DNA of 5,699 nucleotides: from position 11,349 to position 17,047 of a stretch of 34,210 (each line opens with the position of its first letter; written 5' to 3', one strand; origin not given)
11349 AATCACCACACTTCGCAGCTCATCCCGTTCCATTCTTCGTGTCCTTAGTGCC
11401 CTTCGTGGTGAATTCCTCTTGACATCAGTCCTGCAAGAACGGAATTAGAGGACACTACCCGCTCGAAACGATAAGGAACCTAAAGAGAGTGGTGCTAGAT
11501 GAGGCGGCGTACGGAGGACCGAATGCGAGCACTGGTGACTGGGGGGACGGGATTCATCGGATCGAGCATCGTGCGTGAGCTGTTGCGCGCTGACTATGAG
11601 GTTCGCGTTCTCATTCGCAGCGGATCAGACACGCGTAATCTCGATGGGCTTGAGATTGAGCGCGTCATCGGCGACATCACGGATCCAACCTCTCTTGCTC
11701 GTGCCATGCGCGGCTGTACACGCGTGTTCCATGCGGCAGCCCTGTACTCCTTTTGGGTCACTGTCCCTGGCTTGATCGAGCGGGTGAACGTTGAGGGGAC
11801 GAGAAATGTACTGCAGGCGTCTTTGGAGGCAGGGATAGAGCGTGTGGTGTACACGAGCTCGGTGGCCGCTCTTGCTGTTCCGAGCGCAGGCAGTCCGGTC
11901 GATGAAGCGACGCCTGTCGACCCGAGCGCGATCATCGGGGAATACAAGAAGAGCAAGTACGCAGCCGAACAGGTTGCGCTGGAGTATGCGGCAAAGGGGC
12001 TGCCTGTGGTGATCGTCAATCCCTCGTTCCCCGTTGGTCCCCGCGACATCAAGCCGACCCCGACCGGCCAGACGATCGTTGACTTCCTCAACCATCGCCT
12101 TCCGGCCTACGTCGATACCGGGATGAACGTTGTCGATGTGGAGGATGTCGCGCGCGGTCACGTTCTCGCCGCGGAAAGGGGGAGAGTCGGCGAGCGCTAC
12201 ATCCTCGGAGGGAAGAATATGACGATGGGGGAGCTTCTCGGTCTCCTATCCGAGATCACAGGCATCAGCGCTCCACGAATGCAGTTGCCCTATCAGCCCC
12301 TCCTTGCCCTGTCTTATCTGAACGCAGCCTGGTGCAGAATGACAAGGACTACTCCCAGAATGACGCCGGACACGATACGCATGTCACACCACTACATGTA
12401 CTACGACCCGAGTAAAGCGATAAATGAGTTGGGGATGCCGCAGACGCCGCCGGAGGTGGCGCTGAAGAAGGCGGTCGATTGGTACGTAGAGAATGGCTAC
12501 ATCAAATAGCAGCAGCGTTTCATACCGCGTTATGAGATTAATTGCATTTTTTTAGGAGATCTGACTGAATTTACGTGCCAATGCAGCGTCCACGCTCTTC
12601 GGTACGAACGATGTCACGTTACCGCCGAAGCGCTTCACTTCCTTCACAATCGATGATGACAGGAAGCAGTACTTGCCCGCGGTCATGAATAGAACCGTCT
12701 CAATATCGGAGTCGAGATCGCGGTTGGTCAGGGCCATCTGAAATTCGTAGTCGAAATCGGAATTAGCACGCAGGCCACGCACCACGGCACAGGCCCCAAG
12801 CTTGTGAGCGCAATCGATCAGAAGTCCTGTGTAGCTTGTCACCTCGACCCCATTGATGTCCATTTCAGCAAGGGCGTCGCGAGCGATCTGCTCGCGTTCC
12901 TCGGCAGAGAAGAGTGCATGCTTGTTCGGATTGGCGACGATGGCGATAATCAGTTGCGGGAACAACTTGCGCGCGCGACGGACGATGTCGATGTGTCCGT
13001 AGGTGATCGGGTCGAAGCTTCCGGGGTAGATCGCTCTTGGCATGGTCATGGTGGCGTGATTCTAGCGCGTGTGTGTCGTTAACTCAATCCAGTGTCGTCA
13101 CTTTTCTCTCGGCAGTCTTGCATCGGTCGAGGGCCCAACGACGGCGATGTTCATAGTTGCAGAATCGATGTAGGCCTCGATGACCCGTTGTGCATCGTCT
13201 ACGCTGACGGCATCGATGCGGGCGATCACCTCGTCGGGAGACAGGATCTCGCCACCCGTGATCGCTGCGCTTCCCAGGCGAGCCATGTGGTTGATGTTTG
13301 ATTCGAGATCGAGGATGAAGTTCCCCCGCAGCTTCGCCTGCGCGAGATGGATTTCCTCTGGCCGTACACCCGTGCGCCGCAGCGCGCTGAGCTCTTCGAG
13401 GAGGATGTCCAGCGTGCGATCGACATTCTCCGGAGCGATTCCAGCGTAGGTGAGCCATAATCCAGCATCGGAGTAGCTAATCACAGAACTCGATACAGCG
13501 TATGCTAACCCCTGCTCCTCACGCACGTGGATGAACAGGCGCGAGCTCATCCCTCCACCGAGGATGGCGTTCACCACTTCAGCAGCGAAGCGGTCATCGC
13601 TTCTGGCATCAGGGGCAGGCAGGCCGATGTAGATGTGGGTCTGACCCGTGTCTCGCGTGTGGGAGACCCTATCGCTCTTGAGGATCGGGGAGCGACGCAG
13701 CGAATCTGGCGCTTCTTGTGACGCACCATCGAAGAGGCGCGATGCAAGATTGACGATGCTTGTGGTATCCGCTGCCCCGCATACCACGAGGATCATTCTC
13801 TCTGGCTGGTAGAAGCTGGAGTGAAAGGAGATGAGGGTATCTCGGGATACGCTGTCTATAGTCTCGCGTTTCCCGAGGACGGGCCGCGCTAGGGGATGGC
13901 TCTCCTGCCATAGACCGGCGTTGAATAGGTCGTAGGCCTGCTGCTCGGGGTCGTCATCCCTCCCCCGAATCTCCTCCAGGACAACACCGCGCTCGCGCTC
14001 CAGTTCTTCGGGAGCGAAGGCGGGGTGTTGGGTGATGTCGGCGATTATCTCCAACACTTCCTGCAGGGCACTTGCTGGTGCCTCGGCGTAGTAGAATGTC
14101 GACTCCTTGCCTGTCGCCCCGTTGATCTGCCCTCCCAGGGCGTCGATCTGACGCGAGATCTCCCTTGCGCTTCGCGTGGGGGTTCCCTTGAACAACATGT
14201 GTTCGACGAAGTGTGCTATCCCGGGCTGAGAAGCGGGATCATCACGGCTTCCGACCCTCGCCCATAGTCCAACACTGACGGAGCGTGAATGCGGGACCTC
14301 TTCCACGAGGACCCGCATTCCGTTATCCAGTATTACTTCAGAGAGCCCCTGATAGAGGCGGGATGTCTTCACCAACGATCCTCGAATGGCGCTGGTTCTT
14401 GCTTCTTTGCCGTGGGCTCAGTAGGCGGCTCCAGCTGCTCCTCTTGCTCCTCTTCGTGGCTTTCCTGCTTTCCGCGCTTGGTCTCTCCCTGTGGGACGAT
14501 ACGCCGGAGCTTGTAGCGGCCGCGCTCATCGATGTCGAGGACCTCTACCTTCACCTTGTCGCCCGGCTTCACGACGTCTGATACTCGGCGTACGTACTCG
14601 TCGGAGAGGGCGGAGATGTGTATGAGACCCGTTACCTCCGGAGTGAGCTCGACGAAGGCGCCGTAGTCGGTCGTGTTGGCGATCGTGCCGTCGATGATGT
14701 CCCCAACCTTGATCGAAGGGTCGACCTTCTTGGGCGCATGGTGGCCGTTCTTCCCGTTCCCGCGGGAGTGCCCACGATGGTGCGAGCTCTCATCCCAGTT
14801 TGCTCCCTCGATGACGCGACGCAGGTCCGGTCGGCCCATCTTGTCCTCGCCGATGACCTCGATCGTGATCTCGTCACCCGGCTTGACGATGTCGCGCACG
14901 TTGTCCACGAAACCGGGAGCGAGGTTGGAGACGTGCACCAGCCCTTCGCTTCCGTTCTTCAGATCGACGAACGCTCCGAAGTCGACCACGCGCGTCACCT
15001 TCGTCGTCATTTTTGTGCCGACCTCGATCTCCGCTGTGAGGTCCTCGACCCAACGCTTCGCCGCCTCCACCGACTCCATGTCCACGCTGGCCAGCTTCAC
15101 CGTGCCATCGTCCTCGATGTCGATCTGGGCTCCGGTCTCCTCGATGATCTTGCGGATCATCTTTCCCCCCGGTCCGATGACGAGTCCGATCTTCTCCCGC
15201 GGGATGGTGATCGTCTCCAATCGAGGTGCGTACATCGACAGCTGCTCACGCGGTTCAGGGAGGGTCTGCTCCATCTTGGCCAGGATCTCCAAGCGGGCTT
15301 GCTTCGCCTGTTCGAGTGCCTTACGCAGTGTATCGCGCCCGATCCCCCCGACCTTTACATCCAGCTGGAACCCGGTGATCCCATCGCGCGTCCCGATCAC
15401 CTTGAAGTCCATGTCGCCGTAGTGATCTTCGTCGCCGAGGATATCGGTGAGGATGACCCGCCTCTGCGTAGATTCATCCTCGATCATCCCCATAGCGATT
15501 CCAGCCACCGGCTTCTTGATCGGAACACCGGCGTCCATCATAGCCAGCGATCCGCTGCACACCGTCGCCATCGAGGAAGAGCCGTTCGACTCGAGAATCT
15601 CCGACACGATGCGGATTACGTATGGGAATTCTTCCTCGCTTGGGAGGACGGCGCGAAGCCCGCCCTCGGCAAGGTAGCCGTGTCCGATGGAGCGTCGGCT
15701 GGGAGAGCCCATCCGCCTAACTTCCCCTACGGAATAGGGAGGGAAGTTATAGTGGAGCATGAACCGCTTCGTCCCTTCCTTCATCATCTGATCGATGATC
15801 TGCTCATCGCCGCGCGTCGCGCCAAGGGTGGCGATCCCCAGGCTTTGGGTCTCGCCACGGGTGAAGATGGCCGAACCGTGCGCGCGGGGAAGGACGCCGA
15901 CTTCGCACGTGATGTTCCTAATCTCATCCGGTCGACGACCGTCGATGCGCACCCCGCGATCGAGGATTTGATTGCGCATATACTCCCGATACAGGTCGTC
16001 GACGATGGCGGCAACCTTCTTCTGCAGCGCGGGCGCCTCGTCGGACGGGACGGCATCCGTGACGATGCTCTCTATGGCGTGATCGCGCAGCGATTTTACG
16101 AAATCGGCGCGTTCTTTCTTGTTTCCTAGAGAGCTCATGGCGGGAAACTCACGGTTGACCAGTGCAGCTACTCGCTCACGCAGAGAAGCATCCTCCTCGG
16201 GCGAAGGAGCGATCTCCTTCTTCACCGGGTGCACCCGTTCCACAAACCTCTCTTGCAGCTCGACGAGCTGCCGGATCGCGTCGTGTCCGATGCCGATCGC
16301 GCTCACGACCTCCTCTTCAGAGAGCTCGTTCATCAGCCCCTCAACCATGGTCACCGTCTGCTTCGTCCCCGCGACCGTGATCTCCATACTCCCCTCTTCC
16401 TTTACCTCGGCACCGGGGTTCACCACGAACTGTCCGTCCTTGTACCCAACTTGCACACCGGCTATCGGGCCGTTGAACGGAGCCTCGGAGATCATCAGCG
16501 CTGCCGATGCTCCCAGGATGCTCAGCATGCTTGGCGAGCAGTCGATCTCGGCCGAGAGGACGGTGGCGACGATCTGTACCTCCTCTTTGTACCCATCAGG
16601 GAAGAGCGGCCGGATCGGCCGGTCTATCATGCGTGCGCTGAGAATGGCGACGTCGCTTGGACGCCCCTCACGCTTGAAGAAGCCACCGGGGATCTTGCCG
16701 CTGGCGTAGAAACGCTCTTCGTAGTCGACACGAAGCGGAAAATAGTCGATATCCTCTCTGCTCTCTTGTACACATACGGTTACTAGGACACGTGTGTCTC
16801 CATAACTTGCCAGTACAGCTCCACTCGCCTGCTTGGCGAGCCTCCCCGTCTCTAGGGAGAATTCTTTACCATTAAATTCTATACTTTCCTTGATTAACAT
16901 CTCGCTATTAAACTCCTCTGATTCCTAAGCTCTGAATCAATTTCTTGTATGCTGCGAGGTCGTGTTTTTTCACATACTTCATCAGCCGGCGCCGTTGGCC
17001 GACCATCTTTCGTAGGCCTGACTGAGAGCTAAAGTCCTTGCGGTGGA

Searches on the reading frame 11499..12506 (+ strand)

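Call 16: search_protein_families(library=ncbifam, proteins=[window:11499-12506:+], max_evalue=0.00001)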
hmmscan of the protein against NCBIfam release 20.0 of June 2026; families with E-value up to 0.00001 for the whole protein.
window:11499-12506:+ (336 aa): 22 families
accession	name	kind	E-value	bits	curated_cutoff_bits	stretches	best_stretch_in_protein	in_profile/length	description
TIGR03466.1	HpnA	hypoth_equivalog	4.7e-134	446.4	367.65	1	9-335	1-327/327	hopanoid-associated sugar epimerase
NF052578.1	StrlDmthSdmBMthl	equivalog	1e-68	232.5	600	1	9-335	1-328/328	sterol demethylase protein SdmB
NF042423.1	oxyalk_red_Shew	equivalog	4.2e-29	101.7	580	1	9-228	9-224/331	2-alkyl-3-oxoalkanoate reductase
NF042422.1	oxyalk_red_OleD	equivalog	7.1e-29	101.2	580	1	9-312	1-310/329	2-alkyl-3-oxoalkanoate reductase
TIGR04180.1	EDH_00030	hypoth_equivalog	6.4e-26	91.1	475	1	12-222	2-222/297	NAD-dependent 4,6-dehydratase LegB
TIGR01746.1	Thioester-redct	subfamily_domain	6.5e-18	65.1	213.35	1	73-177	89-194/371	thioester reductase domain-containing protein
TIGR01181.1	dTDP_gluc_dehyt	equivalog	3.2e-17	62.6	365.1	1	11-332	2-314/321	dTDP-glucose 4,6-dehydratase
TIGR01179.1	galE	equivalog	1.4e-15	57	262.3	1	11-172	2-170/332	UDP-glucose 4-epimerase GalE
NF005539.0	PRK07201.1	equivalog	1.9e-14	53.4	549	1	9-180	1-179/657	SDR family oxidoreductase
NF041293.1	G6PDh_Azf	equivalog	5e-13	49.1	400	1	11-125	5-119/252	NAD-dependent glucose-6-phosphate dehydrogenase Azf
NF043036.1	ErythonDh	equivalog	8.7e-13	48.1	325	1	9-167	1-167/321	D-erythronate dehydrogenase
NF058621.1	DiazavRedAvaA7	equivalog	1.4e-12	47.9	400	1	9-140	1-132/304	3-diazoavenalumate denitrifying reductase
TIGR03589.1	PseB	equivalog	2.7e-12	46.3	407.75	1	11-122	7-126/324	UDP-N-acetylglucosamine 4,6-dehydratase (inverting)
TIGR02197.1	heptose_epim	equivalog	1.1e-11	44.5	274.6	1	12-146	2-138/316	ADP-glyceromanno-heptose 6-epimerase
NF007582.0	PRK10217.1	equivalog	1.7e-11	43.9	698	0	135-241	149-256/355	dTDP-glucose 4,6-dehydratase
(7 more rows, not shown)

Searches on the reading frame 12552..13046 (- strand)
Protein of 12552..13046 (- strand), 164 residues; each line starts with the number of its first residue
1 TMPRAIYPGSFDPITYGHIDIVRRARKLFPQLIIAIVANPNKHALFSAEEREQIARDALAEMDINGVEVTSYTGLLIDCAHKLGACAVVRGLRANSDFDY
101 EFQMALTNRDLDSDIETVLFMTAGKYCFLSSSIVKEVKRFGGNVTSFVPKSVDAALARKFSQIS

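Call 16: search_protein_families(library=ncbifam, proteins=[window:12552-13046:-], max_evalue=0.00001)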
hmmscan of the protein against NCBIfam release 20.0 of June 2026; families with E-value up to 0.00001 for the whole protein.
window:12552-13046:- (164 aa): 4 families
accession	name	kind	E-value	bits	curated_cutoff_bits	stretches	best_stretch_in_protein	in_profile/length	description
TIGR01510.1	coaD_prev_kdtB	equivalog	1.5e-54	184.2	103.3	1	4-159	1-154/155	pantetheine-phosphate adenylyltransferase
TIGR00125.1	cyt_tran_rel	domain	3e-15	56.1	27.7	1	4-59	1-60/65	adenylyltransferase/cytidyltransferase family protein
TIGR00482.1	TIGR00482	equivalog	5.2e-07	29.9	112.45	0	6-61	1-61/194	nicotinate (nicotinamide) nucleotide adenylyltransferase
NF002243.0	PRK01153.1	subfamily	1.1e-06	28.4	127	1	4-66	2-67/175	nicotinamide-nucleotide adenylyltransferase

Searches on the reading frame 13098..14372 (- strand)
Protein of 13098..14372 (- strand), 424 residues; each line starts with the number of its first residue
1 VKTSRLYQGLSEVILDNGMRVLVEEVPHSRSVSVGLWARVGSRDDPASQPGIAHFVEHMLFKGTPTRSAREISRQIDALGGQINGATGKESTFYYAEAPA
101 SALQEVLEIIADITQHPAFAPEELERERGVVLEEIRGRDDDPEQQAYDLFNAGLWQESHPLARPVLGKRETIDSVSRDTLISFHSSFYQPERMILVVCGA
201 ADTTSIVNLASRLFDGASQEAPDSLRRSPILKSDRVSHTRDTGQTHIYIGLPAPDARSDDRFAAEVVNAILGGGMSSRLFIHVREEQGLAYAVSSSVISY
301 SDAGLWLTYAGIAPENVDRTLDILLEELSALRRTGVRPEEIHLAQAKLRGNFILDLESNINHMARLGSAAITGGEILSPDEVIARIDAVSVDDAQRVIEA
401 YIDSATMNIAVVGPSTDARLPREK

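Call 16: search_protein_families(library=ncbifam, proteins=[window:13098-14372:-], max_evalue=0.00001)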
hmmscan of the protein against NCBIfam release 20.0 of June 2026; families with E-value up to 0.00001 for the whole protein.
window:13098-14372:- (424 aa): 4 families
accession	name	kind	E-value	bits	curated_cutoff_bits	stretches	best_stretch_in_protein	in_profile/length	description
NF047422.1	YfmF_fam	equivalog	4.4e-37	128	285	1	98-399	93-399/412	EF-P 5-aminopentanol modification-associated protein YfmF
NF047421.1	YfmH_fam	equivalog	3.1e-27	95.8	250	1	49-412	59-421/425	EF-P 5-aminopentanol modification-associated protein YfmH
TIGR02110.1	PQQ_syn_pqqF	equivalog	2e-25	89.7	320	1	13-213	3-206/697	pyrroloquinoline quinone biosynthesis protein PqqF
NF011681.0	PRK15101.1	equivalog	1.9e-20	72.5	765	1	5-214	42-252/961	pitrilysin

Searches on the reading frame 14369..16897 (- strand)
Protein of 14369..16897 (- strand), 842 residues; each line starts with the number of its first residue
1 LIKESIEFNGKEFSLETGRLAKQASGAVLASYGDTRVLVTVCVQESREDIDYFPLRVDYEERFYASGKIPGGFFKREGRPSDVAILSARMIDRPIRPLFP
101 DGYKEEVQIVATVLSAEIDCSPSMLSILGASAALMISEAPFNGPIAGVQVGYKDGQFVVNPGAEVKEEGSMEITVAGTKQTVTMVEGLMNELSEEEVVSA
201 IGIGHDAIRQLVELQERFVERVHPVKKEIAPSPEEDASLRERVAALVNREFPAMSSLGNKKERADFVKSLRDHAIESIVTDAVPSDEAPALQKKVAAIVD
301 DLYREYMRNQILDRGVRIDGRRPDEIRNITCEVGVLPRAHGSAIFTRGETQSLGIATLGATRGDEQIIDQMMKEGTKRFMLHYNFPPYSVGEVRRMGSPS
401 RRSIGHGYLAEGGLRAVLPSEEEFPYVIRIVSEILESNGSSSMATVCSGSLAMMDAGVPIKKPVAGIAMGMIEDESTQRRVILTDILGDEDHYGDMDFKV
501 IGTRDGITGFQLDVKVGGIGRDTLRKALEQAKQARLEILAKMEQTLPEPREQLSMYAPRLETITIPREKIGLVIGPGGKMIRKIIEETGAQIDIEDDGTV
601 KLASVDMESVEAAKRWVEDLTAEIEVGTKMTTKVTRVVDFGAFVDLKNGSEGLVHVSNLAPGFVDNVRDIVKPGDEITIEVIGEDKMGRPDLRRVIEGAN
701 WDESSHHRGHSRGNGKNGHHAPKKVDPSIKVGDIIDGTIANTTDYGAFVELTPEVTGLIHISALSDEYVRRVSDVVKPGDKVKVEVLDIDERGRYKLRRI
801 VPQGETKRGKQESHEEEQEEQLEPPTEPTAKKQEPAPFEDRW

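Call 16: search_protein_families(library=ncbifam, proteins=[window:14369-16897:-], max_evalue=0.00001)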
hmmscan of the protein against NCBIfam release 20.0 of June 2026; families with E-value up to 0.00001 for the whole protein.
window:14369-16897:- (842 aa): 39 families (the best 25 are shown)
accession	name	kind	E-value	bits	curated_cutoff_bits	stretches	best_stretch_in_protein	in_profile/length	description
TIGR03591.1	polynuc_phos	equivalog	0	1018.8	525.05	2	8-694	2-686/689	polyribonucleotide nucleotidyltransferase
NF008805.1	PRK11824.1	equivalog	8.3e-304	1009.3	471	2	5-694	3-680/683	polyribonucleotide nucleotidyltransferase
TIGR02696.1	pppGpp_PNP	exception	2e-200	667.8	1106.75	2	8-689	14-715/720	guanosine pentaphosphate synthetase I/polyribonucleotide nucleotidyltransferase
NF006363.0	PRK08582.1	equivalog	1.4e-39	135.5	171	2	728-820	2-93/140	S1 domain-containing RNA-binding protein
NF040579.1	S1_dom_CvfD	subfamily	1.2e-36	125.4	117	2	730-817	2-90/113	CvfD/Ygs/GSP13 family RNA-binding post-transcriptional regulator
TIGR02065.1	ECX1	equivalog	1.5e-35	122.7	318.7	1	310-539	2-219/230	exosome complex exonuclease Rrp41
NF005973.0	PRK08059.1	equivalog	6.3e-34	116.7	148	2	728-819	4-98/123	S1 domain-containing post-transcriptional regulator GSP13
NF005208.0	PRK06676.1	equivalog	4.3e-33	114.9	368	2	724-819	271-365/391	30S ribosomal protein S1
NF004473.0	PRK05807.1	equivalog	4.4e-33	114.5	178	2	729-810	3-81/136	S1 domain-containing RNA-binding protein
NF000907.0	PRK00087.1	equivalog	2.2e-31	108.8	624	2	724-820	556-655/671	bifunctional 4-hydroxy-3-methylbut-2-enyl diphosphate reductase/30S ribosomal protein S1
NF010379.0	PRK13806.1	equivalog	6e-31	107.6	648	2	728-800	199-271/491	30S ribosomal protein S1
NF005573.0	PRK07252.1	equivalog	4.9e-29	100.7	183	2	729-792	1-64/120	S1 RNA-binding domain-containing protein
NF004952.0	PRK06299.1-2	equivalog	8.8e-29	100.2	524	2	724-792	296-365/580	30S ribosomal protein S1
NF004953.0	PRK06299.1-3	equivalog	2.1e-25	89.1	720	2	719-792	286-360/580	30S ribosomal protein S1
TIGR00717.1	rpsA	equivalog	2e-24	86.1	577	2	725-793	266-335/516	30S ribosomal protein S1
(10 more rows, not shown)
